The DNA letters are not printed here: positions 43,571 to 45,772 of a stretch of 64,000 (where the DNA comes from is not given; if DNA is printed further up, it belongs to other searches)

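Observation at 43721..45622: Single-polypeptide fusion of an SDR sugar epimerase/dehydratase with a Gfo/Idh/MocA oxidoreductase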

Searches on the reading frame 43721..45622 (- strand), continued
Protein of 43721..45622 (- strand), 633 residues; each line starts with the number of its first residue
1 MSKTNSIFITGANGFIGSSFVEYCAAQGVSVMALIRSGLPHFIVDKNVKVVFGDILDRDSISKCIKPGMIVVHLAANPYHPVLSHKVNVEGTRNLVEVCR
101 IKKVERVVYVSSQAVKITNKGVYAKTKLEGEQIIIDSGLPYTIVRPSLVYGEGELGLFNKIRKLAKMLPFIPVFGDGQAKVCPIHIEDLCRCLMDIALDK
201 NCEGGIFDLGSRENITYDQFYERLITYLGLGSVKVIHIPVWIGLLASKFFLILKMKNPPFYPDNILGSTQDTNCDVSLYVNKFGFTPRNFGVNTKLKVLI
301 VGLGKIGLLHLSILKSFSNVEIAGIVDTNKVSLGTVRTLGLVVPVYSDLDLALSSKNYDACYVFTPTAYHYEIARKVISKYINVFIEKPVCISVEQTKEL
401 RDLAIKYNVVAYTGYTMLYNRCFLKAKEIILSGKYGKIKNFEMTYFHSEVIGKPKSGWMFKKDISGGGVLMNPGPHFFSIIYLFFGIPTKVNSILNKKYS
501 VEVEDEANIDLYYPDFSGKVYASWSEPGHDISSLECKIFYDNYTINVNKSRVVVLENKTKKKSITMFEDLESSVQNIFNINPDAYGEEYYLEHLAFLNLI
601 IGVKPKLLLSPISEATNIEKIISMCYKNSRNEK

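Call 6: search_solved_structures(query=window:43721-45622:-, max_evalue=0.001, show_alignments=0)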
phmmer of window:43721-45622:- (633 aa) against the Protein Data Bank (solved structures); distinct sequences matched with E-value up to 0.001: 123 (the best 60 are shown).
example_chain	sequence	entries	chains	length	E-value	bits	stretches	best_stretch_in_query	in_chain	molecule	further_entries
6nor_A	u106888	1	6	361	1.2e-16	63.7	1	282-533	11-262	Putative NAD dependent dehydrogenase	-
7arc_P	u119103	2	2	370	7e-14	54.5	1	9-260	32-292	39 kDa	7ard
8tdi_L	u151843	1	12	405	2.1e-13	52.9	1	343-574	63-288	P2B11 Glucuronide-3-dehydrogenase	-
3e82_A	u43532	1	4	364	3.7e-13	52.1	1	293-517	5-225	Putative oxidoreductase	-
7b0n_P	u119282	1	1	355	3.9e-13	52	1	8-228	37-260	Epimerase domain-containing protein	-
6gcs_E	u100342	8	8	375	4.6e-13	51.8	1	8-228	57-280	NUEM SUBUNIT | Subunit NUEM of NADH:Ubiquinone Oxidoreductase (Complex I) | NADH-ubiquinone oxidoreductase 40 kDa subunit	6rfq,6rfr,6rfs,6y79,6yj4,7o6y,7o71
3cea_A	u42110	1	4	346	1.2e-12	50.4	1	295-486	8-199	Myo-inositol 2-dehydrogenase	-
9f5x_P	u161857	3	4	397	2.1e-12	49.6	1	9-247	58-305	Putative NADH:ubiquinone oxidoreductase 39 kDa subunit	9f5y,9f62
3hnp_A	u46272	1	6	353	1.1e-11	47.2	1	300-509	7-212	Oxidoreductase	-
3kux_A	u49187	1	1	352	1.3e-11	47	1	294-495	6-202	Putative oxidoreductase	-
8qc2_A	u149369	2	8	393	2e-11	46.4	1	298-491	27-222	Gfo/Idh/MocA family oxidoreductase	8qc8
3ezy_A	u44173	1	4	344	2.7e-11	45.9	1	296-440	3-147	Dehydrogenase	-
7wzd_A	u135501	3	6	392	4.3e-11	45.3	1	295-489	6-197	4,5-dihydroxyphthalate dehydrogenase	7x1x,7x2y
3e18_A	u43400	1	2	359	6e-11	44.8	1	295-495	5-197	oxidoreductase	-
6x89_A9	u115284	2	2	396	1e-10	44.1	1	9-262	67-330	NADH dehydrogenase [ubiquinone] 1 alpha subcomplex subunit 9, mitochondrial isoform X1 | NDUA9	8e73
6jw6_A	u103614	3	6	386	1.7e-10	43.4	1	296-481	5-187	Dehydrogenase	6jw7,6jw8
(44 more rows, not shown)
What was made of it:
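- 44753..45622 (-): SDR half of the fusion (residues 1-290): extended SDR of the NDUFA9/HpnA-like type with GxxGxxG, Ser111, Tyr123, Lys127 and Arg36 after beta2. The best PDB relatives are complex I 39 kDa/NDUFA9 subunits, E 7e-14 (call 6).
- On NDUFA9/HpnA-like SDR subgroup: The best PDB hits are NDUFA9 subunits (E 7e-14, call 6).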

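Call 11: find_related_loci(query=A1, collection=genome_contigs, flank=10000)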
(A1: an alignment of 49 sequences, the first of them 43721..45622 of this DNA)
Query A1 (633 aa) in genome_contigs; peptide patterns used: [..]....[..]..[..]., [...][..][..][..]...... (x = any residue, [..] = any of these).
445 stretches matched a pattern; 405 encode a relative of the query (tblastn E <= 1e-3); the best 80 are kept; 77 distinct loci.
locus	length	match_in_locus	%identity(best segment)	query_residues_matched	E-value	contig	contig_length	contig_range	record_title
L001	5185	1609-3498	45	3-627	2e-175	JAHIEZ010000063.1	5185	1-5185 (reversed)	MAG: Patescibacteria group bacterium isolate KR11_0.1_MetaG.mb.53 KR11_0.1_MetaG.mb.53_k141_700976, whole genome shotgun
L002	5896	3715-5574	42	7-632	2e-171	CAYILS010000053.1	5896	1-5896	MAG TPA_asm: uncultured Pseudomonadales bacterium isolate ERP119705_co23_57 genome assembly, contig: NODE_15071_length_5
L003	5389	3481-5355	42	4-627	2e-168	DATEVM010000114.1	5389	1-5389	MAG TPA_asm: Patescibacteria group bacterium isolate SMAG_U8367 k141_2390813, whole genome shotgun sequence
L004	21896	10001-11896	42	7-631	3e-162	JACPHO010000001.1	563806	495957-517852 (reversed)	MAG: Candidatus Shapirobacteria bacterium isolate NC_groundwater_416_Ag_B-0.1um_40_33 GD18-4_B1_scaffold_56969, whole ge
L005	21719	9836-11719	42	7-629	6e-158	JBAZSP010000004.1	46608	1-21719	MAG: Candidatus Shapirobacteria bacterium isolate SO_2017_GW1_176 NODE_3781_length_46608_cov_1.142703_OW334_2017, whole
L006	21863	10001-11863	42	7-631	8e-156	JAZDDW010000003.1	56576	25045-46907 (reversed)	MAG: bacterium isolate MEGAHIT-group-0.11 k141_17061008, whole genome shotgun sequence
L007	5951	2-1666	40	76-631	4e-129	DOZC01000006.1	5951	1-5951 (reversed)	MAG TPA_asm: Candidatus Paceibacterota bacterium isolate UBA9650 contig_53821, whole genome shotgun sequence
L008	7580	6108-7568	43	7-491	7e-128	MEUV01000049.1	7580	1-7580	MAG: candidate division WWE3 bacterium RBG_19FT_COMBO_34_6 rbg_19ft_combo_scaffold_7919, whole genome shotgun sequence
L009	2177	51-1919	35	7-629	1e-114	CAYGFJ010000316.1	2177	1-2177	MAG TPA_asm: uncultured Francisellaceae bacterium isolate ERP113451_co1_193 genome assembly, contig: NODE_91652_length_2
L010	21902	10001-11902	33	6-632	9e-104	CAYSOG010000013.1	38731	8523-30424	MAG TPA_asm: uncultured Gammaproteobacteria bacterium isolate SRP200132_co1_489 genome assembly, contig: NODE_1760_lengt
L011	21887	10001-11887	35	1-627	2e-102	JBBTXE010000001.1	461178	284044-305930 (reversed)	MAG: Patescibacteria group bacterium isolate H52-bin029_1 H52_bin029_1_000000000001, whole genome shotgun sequence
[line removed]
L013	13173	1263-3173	33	6-626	1e-96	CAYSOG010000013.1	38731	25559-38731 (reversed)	MAG TPA_asm: uncultured Gammaproteobacteria bacterium isolate SRP200132_co1_489 genome assembly, contig: NODE_1760_lengt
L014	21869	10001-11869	35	7-629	8e-108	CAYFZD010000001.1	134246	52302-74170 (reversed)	MAG TPA_asm: uncultured Pseudomonadales bacterium isolate ERP113451_co1_113 genome assembly, contig: NODE_44_length_1342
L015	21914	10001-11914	32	7-633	2e-94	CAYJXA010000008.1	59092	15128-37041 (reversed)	MAG TPA_asm: uncultured Methanosarcinales archaeon isolate ERP125453_co1_488 genome assembly, contig: NODE_332_length_59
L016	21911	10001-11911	33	7-628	2e-93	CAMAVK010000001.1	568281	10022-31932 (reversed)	MAG: Candidatus Woesearchaeota archaeon isolate MaH-04nov19-52 genome assembly, contig: MaH-04nov19-C3, whole genome sho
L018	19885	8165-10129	28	7-629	4e-84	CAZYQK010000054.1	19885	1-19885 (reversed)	MAG TPA_asm: uncultured bacterium isolate SRP119689_co1_84 genome assembly, contig: NODE_3655_length_19885_cov_7.472617,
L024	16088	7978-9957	29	2-628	3e-81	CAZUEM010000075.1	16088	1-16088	MAG TPA_asm: uncultured bacterium isolate binchicken_co235_242 genome assembly, contig: NODE_8992_length_16088_cov_35.02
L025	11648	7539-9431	30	7-602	1e-77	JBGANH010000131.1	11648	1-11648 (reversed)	MAG: Candidatus Eisenbacteria bacterium isolate MAG_MBR_H10.75 MBRH10-75_opera_contig_17117, whole genome shotgun sequen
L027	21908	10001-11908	29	2-602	1e-73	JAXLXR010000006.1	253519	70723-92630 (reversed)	MAG: Candidatus Eisenbacteria bacterium isolate STL-EIS2 C1.162.fa-6, whole genome shotgun sequence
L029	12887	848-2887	27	7-628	1e-69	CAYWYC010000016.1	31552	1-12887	MAG TPA_asm: uncultured Candidatus Sumerlaeota bacterium isolate SRP252850_co1_211 genome assembly, contig: NODE_2378_le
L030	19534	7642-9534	29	7-602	5e-77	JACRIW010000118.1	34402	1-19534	MAG: Candidatus Eisenbacteria bacterium isolate NC_groundwater_1813_Pr3_B-0.1um_71_17 SR-2_scaffold_141_3931723, whole g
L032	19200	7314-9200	35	6-627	3e-102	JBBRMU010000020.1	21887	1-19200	MAG: Patescibacteria group bacterium isolate La1_metabat2.071 LA1C_B2.071_k141_2807172L_21887_cov_12.2136, whole genome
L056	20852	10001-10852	34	2-290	6e-46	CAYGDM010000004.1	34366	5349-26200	MAG TPA_asm: uncultured Candidatus Peribacteria bacterium isolate ERP113451_co3_213 genome assembly, contig: NODE_837_le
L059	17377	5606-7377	33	7-588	2e-66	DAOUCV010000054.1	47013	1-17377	MAG TPA_asm: Dehalococcoidales bacterium isolate H85_868 83774, whole genome shotgun sequence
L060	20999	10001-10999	29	296-631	7e-37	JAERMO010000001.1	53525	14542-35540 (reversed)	MAG: Nitrosarchaeum sp. isolate CoA_2_bin.4 scaffold_58, whole genome shotgun sequence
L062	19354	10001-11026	26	285-630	2e-36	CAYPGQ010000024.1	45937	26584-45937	MAG TPA_asm: uncultured Eubacteriales bacterium isolate SRP068000_co1_174 genome assembly, contig: NODE_706_length_45937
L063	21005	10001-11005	29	296-633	1e-35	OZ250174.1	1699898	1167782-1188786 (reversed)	MAG: Nitrosopumilus sp. isolate fad8832d-3016-4a21-8e71-f8789de11b2a genome assembly, chromosome: 1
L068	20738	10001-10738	30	292-538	2e-35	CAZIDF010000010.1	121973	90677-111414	MAG TPA_asm: uncultured Eubacteriales bacterium isolate SRP185410_co2_332 genome assembly, contig: NODE_78_length_121973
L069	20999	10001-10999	28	293-629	1e-34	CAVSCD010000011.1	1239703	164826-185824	MAG: Candidatus Aminicenantes bacterium isolate MFD02979.bin.2.51 genome assembly, contig: contig_50643, whole genome sh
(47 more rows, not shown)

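Call 15: search_protein_families(library=pfam, proteins=[L011:9087-10013:+, L011:11874-12512:+, L010:11859-12581:+, L016:11938-12723:+, L016:7617-9944:+, L059:7521-8375:+, L011:12478-13917:-, L011:13905-15752:-, L014:12497-14257:+, L004:11903-12469:+], max_evalue=0.1)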
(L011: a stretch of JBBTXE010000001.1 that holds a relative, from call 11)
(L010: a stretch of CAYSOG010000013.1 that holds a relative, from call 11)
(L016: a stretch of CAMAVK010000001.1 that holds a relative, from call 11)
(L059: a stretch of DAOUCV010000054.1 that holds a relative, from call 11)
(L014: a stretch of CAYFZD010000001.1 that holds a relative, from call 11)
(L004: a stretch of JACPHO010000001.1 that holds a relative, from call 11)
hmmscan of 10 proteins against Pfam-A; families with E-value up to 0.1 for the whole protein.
L011:9087-10013:+ (308 aa): 18 families
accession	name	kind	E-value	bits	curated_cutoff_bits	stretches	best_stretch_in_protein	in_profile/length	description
PF08241.18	Methyltransf_11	-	8.8e-19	68.4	21.2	1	73-168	2-94/95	Methyltransferase domain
PF13649.12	Methyltransf_25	-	3.4e-18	66.6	27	1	71-165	1-97/97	Methyltransferase domain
PF13847.12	Methyltransf_31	-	9.7e-18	64.7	27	1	66-173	2-113/145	Methyltransferase domain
PF13489.12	Methyltransf_23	-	4.4e-17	62.7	27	1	59-187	14-128/164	Methyltransferase domain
PF08242.18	Methyltransf_12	-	6.7e-16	59.3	30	1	72-167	1-98/98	Methyltransferase domain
PF05175.20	MTS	-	7.1e-08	32.7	23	1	63-168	26-137/170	Methyltransferase small domain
PF01209.24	Ubie_methyltran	-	1.1e-05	25.4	20.1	1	65-169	45-151/233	ubiE/COQ5 methyltransferase family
PF06325.19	PrmA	-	0.00011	22.2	22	1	57-168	151-257/296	Ribosomal protein L11 methyltransferase (PrmA)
PF02353.26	CMAS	-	0.00074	19.3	27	1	69-171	64-166/273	Mycolic acid cyclopropane synthetase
PF01135.25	PCMT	-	0.0016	18.7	20.3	1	57-137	65-147/210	Protein-L-isoaspartate(D-aspartate) O-methyltransferase (PCMT)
PF02390.23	Methyltransf_4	-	0.0022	17.9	24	1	70-115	4-49/173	Putative methyltransferase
PF01739.24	CheR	-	0.0042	17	27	0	127-174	131-178/195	CheR methyltransferase, SAM binding domain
PF07021.18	MetW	-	0.0055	16.8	21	1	59-143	5-86/193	Methionine biosynthesis protein MetW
PF10294.15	Methyltransf_16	-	0.0064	16.7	21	1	49-113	26-91/174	Lysine methyltransferase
PF05891.18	Methyltransf_PK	-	0.014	15.4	27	1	54-169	41-159/218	AdoMet dependent proline di-methyltransferase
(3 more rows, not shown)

L011:11874-12512:+ (212 aa): 0 families

L010:11859-12581:+ (240 aa): 0 families

L016:11938-12723:+ (261 aa): 0 families

L016:7617-9944:+ (775 aa): 11 families
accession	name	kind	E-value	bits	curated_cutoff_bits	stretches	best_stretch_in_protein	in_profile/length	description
PF01408.29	GFO_IDH_MocA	-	5.8e-27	95.2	24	1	393-511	3-120/120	Oxidoreductase family, NAD-binding Rossmann fold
PF00107.32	ADH_zinc_N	-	7.6e-13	49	31.8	1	180-293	2-118/129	Zinc-binding dehydrogenase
PF22725.1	GFO_IDH_MocA_C3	-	1e-06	29.2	27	1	562-665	19-118/124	GFO/IDH/MocA C-terminal domain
PF08240.17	ADH_N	-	2.4e-05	25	23.5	1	89-140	34-103/104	Alcohol dehydrogenase GroES-like domain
PF02826.25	2-Hacid_dh_C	-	7.8e-05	22.6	25.1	1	168-206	35-73/178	D-isomer specific 2-hydroxyacid dehydrogenase, NAD binding domain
PF03447.22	NAD_binding_3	-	0.00032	21.8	24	1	418-489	24-94/116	Homoserine dehydrogenase, NAD binding domain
PF03807.23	F420_oxidored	-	0.00032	21.7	21.6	1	393-470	2-76/94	NADP oxidoreductase coenzyme F420-dependent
PF02254.24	TrkA_N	-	0.0026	18.5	23.8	1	172-254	1-83/116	TrkA-N domain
PF01118.30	Semialdhyde_dh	-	0.027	15.3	26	1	393-481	2-94/121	Semialdehyde dehydrogenase, NAD binding domain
PF00044.30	Gp_dh_N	-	0.031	15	31.7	1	172-226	3-57/101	Glyceraldehyde 3-phosphate dehydrogenase, NAD binding domain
PF02737.24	3HCDH_N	-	0.053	13.9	22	0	172-214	2-44/180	3-hydroxyacyl-CoA dehydrogenase, NAD binding domain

L059:7521-8375:+ (284 aa): 0 families

L011:12478-13917:- (479 aa): 1 family
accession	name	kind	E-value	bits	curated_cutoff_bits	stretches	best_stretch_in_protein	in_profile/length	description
PF09852.15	DUF2079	-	1e-55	190.1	28.2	1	33-465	11-456/459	Predicted membrane protein (DUF2079)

L011:13905-15752:- (615 aa): 1 family
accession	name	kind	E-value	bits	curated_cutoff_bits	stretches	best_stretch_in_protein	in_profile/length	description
PF09594.16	GT87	-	3e-08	34.1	25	1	208-310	28-140/237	Glycosyltransferase family 87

L014:12497-14257:+ (586 aa): 1 family
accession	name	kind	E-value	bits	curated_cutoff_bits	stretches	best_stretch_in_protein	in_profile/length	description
PF04745.17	Pox_A8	-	0.025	14.1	25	1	198-249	54-105/289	VITF-3 subunit protein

L004:11903-12469:+ (188 aa): 0 families

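Call 19: search_protein_families(library=ncbifam, proteins=[L012:12007-12885:+, L062:11059-11934:-, L063:11022-11912:+, L059:7521-8375:+, L016:11938-12723:+, L029:2926-3801:+], max_evalue=1)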
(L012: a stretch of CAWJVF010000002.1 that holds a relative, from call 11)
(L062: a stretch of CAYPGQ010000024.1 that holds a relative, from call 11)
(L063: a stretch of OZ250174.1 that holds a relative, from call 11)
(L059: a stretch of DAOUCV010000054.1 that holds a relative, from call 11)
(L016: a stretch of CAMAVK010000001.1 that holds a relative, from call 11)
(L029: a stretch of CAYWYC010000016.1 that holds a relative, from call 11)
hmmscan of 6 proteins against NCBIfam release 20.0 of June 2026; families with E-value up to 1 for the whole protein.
L012:12007-12885:+ (292 aa): 0 families

L062:11059-11934:- (291 aa): 0 families

L063:11022-11912:+ (296 aa): 1 family
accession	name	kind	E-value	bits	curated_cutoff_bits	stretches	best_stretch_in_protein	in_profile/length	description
NF001662.0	PRK00431.1-3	equivalog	0.0028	17.5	215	1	107-194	78-163/185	[protein ADP-ribosylglutamate] hydrolase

L059:7521-8375:+ (284 aa): 0 families

L016:11938-12723:+ (261 aa): 0 families

L029:2926-3801:+ (291 aa): 0 families

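Call 29: predict_structure(alignment_id=A1)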
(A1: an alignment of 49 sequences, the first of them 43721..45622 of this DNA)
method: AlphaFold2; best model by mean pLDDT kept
length: 633 residues; sequences in the alignment: 49
mean_pLDDT: 91.1   pTM: 0.65
mean pLDDT of the five models: 91.1, 91.0, 90.5, 89.9, 89.9
residues with pLDDT >= 90: 450; 70-90: 162; 50-70: 17; < 50: 4
segments of 3 or more residues with pLDDT < 50: 1-3
pLDDT, mean of each block of 10 residues (from residue 1): 74 95 88 95 90 97 97 90 93 98 98 97 96 98 96 79 85 94 94 95 96 92 82 91 94 86 93 95 87 78 93 91 92 80 89 90 96 97 96 96 92 96 97 95 90 59 88 94 98 92 93 98 89 95 96 92 92 81 91 92 79 96 94 54
secondary structure, 60 per line:
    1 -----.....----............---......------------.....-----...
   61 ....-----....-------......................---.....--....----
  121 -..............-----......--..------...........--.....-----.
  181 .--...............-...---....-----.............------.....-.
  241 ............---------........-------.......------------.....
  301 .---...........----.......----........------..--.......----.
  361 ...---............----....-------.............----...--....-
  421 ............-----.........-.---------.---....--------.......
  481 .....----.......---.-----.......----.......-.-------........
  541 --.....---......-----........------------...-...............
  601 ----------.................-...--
elements in order: E6-10 H15-26 E30-35 E48-52 H58-64 E70-73 H81-102 E106-110 H113-116 H122-135 E141-146 H157-167 E170-174 H186-198 E206-209 H217-227 E234-238 H240-252 H262-269 H277-283 E296-301 H305-315 E320-326 H331-338 H349-355 E360-363 H367-378 E383-386 H394-406 E411-413 H416-419 H421-432 E438-446 H462-465 H474-485 E490-496 E506-512 E517-523 E533-540 E543-547 E551-556 E562-566 H586-600 H612-627 E629-631
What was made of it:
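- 44753..45622 (-): AF2 pLDDT is about 90 or higher (call 29).
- On Extended SDR (Pfam Epimerase PF01370): S111 sits at the end of strand 106-110 in the model (call 29).
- The inter-domain geometry of the AF2 model is uncertain (pTM 0.65, call 29).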
